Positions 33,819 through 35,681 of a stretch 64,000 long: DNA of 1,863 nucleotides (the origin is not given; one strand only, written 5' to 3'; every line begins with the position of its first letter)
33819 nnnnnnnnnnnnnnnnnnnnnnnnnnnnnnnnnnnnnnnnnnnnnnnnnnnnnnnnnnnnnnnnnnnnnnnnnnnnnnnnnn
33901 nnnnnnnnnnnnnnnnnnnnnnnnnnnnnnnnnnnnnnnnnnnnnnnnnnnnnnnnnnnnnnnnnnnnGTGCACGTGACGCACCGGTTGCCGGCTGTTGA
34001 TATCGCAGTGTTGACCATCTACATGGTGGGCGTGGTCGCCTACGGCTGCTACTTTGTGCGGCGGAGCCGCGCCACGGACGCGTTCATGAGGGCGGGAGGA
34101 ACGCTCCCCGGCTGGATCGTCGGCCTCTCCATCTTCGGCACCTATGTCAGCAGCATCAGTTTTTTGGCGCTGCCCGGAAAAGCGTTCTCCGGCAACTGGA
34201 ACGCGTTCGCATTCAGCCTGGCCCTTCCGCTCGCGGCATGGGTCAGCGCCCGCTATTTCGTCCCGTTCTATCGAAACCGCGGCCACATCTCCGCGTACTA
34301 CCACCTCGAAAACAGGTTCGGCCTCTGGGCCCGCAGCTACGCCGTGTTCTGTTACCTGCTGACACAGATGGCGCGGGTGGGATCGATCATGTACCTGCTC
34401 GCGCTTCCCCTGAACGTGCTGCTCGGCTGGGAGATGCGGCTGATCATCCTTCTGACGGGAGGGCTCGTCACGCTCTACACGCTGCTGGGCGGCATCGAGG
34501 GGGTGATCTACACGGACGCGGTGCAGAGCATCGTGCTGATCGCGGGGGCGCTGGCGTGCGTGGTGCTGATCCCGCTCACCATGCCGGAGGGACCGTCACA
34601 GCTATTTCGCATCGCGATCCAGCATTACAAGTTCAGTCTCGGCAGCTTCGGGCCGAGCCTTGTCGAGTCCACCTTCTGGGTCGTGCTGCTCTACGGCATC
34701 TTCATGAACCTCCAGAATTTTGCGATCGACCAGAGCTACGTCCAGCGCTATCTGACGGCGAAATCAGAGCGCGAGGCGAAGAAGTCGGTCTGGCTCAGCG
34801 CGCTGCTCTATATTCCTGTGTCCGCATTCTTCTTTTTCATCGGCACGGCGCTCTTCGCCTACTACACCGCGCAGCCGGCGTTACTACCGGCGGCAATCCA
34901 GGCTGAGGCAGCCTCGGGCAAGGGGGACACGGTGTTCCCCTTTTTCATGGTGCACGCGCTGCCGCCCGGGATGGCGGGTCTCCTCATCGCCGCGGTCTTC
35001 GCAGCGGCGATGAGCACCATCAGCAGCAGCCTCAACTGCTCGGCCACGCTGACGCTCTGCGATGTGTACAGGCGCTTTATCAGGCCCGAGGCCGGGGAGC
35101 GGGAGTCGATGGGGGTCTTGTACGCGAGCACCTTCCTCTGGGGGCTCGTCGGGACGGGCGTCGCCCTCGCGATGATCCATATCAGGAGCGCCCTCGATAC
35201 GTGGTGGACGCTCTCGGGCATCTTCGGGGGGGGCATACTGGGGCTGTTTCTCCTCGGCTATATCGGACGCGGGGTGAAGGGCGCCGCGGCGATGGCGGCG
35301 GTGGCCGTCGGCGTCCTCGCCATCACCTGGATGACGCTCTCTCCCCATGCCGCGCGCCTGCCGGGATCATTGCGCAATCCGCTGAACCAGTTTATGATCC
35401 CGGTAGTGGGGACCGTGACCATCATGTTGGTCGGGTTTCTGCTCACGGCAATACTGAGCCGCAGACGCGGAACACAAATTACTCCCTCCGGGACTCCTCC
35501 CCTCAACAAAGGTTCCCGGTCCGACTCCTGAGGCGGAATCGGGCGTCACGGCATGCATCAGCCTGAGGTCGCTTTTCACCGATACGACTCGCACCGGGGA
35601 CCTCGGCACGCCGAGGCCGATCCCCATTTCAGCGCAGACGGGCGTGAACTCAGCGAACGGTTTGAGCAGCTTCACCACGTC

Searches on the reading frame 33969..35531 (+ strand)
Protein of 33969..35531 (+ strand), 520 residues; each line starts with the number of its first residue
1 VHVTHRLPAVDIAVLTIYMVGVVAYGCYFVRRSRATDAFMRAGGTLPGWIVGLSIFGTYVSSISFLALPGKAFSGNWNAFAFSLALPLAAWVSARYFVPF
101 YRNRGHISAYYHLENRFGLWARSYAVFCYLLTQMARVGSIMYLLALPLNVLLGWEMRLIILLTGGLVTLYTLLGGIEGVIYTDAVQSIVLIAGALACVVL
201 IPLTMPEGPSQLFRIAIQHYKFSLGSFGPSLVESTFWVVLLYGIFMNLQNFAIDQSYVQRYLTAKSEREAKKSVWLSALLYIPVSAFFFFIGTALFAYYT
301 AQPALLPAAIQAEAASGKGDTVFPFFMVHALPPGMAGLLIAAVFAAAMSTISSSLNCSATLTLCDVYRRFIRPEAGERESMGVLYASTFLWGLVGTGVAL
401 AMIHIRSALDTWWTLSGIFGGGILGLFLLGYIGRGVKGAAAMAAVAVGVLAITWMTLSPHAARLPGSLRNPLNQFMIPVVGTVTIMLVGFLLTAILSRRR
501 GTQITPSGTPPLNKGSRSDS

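Call 80: search_protein_families(library=pfam, proteins=[window:33969-35531:+], max_evalue=0.01)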
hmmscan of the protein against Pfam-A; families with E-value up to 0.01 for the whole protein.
window:33969-35531:+ (520 aa): 2 families
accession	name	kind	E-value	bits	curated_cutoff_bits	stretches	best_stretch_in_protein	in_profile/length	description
PF00474.23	SSF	-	2.3e-40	139.2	22.8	1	39-444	1-402/406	Sodium:solute symporter family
PF17617.7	US10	-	0.0023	18.5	27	1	355-401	86-134/161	Viral unique short region 10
